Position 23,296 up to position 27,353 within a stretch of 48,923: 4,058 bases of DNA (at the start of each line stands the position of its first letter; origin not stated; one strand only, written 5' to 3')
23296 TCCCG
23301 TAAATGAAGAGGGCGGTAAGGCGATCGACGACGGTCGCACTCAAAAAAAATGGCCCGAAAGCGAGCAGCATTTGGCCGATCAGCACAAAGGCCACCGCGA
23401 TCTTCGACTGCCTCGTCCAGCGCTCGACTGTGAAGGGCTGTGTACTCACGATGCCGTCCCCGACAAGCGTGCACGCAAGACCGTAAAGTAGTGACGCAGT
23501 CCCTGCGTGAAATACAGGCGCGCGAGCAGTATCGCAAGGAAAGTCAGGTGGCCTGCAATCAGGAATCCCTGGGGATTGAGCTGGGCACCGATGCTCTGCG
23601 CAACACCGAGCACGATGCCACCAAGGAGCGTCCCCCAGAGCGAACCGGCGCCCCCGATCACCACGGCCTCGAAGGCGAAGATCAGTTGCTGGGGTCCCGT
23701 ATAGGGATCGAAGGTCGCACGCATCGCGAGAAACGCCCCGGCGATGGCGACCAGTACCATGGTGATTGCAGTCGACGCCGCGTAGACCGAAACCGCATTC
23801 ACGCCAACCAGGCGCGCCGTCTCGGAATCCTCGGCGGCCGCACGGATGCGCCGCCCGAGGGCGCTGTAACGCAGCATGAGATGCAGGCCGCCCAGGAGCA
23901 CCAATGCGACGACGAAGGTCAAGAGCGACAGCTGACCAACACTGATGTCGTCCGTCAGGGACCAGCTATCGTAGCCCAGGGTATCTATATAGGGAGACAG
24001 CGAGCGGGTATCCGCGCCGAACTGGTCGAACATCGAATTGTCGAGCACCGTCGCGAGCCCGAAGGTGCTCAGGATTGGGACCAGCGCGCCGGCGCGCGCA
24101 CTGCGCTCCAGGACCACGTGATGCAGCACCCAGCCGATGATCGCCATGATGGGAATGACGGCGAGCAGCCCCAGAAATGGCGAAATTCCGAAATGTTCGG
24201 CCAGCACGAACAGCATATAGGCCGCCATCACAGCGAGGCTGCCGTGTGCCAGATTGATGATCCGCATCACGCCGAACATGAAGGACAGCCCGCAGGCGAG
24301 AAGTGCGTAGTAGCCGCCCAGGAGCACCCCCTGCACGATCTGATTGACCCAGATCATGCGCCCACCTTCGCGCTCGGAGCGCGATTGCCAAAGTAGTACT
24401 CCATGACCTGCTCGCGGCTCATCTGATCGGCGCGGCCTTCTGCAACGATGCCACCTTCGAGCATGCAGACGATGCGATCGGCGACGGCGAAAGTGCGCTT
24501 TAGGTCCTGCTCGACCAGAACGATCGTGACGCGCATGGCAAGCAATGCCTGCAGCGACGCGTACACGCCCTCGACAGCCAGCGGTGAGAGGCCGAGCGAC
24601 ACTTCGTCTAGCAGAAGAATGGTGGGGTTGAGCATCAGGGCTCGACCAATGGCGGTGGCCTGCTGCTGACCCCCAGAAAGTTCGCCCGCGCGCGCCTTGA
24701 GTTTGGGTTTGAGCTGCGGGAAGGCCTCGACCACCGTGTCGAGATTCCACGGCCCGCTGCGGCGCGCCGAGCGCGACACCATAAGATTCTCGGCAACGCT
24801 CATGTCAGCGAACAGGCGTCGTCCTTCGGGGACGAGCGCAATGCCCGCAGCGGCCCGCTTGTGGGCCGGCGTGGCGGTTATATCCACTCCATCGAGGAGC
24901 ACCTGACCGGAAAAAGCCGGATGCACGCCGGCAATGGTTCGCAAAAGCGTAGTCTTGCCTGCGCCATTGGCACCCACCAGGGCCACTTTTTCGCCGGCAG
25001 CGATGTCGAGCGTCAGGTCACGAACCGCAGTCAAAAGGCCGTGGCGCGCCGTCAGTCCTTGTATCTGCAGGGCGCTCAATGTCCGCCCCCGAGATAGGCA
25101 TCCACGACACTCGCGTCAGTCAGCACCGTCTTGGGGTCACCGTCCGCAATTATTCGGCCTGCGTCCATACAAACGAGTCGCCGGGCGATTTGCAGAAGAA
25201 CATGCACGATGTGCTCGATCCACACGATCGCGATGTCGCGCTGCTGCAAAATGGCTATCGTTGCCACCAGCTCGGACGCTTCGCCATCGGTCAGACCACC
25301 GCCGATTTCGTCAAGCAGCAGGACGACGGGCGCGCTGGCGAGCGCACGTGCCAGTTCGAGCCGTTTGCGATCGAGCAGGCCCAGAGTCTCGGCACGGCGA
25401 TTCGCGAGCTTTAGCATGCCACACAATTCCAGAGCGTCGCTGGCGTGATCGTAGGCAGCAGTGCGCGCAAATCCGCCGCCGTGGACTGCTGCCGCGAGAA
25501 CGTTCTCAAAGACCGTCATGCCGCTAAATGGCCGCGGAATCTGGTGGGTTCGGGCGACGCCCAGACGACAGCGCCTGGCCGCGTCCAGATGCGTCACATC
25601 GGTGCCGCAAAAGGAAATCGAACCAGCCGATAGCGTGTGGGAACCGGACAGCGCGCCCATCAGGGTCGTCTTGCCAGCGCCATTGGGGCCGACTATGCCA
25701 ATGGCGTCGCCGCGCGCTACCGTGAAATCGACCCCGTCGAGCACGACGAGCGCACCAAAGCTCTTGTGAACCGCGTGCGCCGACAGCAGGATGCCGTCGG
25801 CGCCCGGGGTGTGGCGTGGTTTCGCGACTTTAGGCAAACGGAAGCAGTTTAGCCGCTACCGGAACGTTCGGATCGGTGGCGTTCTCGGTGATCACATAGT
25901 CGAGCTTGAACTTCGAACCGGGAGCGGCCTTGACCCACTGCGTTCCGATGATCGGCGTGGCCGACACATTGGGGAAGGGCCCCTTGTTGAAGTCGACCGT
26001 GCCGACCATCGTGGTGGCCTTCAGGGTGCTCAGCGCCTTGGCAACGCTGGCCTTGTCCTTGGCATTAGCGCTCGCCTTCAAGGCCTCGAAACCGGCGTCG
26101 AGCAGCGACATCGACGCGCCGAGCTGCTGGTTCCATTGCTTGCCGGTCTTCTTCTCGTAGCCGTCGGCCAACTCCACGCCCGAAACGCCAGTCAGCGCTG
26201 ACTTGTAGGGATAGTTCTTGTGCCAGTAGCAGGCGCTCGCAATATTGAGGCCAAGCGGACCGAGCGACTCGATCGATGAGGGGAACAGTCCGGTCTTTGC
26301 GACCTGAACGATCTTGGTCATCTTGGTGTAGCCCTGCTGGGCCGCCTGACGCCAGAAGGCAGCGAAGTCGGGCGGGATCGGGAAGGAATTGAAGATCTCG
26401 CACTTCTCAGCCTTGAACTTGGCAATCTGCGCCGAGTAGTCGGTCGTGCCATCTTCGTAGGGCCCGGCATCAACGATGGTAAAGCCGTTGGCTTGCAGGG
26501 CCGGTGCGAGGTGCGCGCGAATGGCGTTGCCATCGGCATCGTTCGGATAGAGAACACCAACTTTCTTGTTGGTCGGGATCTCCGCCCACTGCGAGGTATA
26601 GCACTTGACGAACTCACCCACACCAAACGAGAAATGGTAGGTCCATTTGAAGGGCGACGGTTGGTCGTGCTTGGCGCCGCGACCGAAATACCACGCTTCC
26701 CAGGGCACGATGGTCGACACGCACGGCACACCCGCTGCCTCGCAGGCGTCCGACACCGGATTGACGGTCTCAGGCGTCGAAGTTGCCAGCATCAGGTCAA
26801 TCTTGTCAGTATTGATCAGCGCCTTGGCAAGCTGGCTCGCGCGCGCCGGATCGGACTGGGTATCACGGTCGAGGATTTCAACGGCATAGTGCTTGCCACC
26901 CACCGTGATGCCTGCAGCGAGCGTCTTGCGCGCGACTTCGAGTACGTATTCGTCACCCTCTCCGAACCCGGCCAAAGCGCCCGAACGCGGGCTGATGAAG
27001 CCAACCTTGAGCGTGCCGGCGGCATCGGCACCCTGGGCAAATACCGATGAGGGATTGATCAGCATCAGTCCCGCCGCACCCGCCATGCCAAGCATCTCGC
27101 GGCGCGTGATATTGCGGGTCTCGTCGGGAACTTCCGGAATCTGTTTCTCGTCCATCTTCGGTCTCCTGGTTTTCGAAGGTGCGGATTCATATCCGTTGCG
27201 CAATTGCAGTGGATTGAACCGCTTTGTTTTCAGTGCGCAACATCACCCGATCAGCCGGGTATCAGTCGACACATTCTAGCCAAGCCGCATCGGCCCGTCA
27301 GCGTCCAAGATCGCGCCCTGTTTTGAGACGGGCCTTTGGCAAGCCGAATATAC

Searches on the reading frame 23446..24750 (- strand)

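Call 30: search_protein_families(library=pfam, max_evalue=0.00001, proteins=[window:23446-24750:-])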
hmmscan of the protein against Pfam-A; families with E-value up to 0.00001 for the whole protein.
window:23446-24750:- (434 aa): 1 family
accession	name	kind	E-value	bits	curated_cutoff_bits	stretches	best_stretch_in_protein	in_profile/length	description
PF02653.21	BPD_transp_2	-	3.3e-30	105.6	26.8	1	138-391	2-250/269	Branched-chain amino acid transport system / permease component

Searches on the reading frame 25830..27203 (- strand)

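Call 30: search_protein_families(library=pfam, max_evalue=0.00001, proteins=[window:25830-27203:-])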
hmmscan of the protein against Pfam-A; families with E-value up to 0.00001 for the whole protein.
window:25830-27203:- (457 aa): 1 family
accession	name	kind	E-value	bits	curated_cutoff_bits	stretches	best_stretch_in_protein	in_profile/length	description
PF13458.12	Peripla_BP_6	-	1.2e-43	150.6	31.7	1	64-406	1-323/343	Periplasmic binding protein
